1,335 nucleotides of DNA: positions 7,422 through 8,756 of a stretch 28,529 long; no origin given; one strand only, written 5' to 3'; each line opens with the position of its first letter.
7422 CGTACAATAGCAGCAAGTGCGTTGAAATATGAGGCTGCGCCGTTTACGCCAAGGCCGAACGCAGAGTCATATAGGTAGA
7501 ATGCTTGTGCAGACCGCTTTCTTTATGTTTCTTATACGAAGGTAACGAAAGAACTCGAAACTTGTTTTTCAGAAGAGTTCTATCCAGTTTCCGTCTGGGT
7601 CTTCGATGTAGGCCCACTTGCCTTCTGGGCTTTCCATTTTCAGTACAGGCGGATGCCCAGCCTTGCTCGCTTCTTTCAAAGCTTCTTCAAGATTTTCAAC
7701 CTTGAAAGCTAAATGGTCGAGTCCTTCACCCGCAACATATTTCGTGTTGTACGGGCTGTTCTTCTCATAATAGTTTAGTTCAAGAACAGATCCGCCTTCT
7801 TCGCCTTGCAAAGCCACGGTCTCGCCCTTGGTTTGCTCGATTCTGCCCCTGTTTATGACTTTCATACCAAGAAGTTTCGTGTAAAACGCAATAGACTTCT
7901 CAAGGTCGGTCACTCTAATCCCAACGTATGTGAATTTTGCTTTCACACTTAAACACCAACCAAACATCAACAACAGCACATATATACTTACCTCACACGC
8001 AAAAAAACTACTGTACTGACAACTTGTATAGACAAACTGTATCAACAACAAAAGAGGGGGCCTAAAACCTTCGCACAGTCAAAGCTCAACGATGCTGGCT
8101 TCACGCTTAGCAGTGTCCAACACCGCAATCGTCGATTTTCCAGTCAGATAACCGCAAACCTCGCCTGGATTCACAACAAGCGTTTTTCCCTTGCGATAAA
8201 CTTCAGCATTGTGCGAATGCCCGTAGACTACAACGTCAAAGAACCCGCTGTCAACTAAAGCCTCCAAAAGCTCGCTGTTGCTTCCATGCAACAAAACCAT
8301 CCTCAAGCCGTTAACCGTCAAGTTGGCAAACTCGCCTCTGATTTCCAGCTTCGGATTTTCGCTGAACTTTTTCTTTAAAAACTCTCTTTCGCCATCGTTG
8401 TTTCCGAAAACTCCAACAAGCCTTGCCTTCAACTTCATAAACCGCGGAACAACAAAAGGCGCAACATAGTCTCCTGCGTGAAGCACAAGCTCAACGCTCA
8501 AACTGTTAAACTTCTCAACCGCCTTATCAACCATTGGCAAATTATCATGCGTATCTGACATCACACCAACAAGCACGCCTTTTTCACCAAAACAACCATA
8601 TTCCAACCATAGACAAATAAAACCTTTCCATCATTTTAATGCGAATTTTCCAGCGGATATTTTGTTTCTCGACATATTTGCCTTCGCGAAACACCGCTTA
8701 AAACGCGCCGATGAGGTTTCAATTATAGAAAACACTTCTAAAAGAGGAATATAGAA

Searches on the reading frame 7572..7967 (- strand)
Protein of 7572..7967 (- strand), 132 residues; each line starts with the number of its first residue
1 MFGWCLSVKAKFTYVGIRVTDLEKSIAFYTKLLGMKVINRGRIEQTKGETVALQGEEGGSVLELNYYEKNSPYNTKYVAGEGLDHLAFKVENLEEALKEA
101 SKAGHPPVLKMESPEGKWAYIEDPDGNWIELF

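Call 28: search_protein_families(library=pfam, proteins=[window:7572-7967:-], max_evalue=0.1)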
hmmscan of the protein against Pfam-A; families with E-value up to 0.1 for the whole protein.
window:7572-7967:- (132 aa): 6 families
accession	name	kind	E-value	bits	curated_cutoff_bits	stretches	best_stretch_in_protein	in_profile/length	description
PF00903.31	Glyoxalase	-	1.1e-19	71.4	20.6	1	12-131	2-121/121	Glyoxalase/Bleomycin resistance protein/Dioxygenase superfamily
PF13669.12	Glyoxalase_4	-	3.7e-11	43.7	27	1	15-109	3-95/109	Glyoxalase/Bleomycin resistance protein/Dioxygenase superfamily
PF18029.7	Glyoxalase_6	-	8.3e-07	30.1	23.6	1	16-131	3-105/106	Glyoxalase-like domain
PF13468.12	Glyoxalase_3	-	3.1e-05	24.6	25.1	1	16-125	5-122/176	Glyoxalase-like domain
PF12681.13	Glyoxalase_2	-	0.0001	22.7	30.1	1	13-131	2-113/118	Glyoxalase-like domain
PF22677.2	Ble-like_N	-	0.00011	22.3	24.5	1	11-39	1-29/41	Bleomycin resistance protein-like N-terminal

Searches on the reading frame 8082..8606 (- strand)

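Call 28: search_protein_families(library=pfam, proteins=[window:8082-8606:-], max_evalue=0.1)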
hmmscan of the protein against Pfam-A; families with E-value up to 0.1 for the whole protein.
window:8082-8606:- (175 aa): 3 families
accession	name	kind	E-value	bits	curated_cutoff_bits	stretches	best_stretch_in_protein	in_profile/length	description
PF12850.12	Metallophos_2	-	1.6e-35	122.8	27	1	12-167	2-153/154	Calcineurin-like phosphoesterase superfamily domain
PF00149.33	Metallophos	-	2.1e-11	45.1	21.5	1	13-131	3-188/191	Calcineurin-like phosphoesterase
PF14582.11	Metallophos_3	-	0.001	18.9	28.2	1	109-151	197-240/259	Metallophosphoesterase, calcineurin superfamily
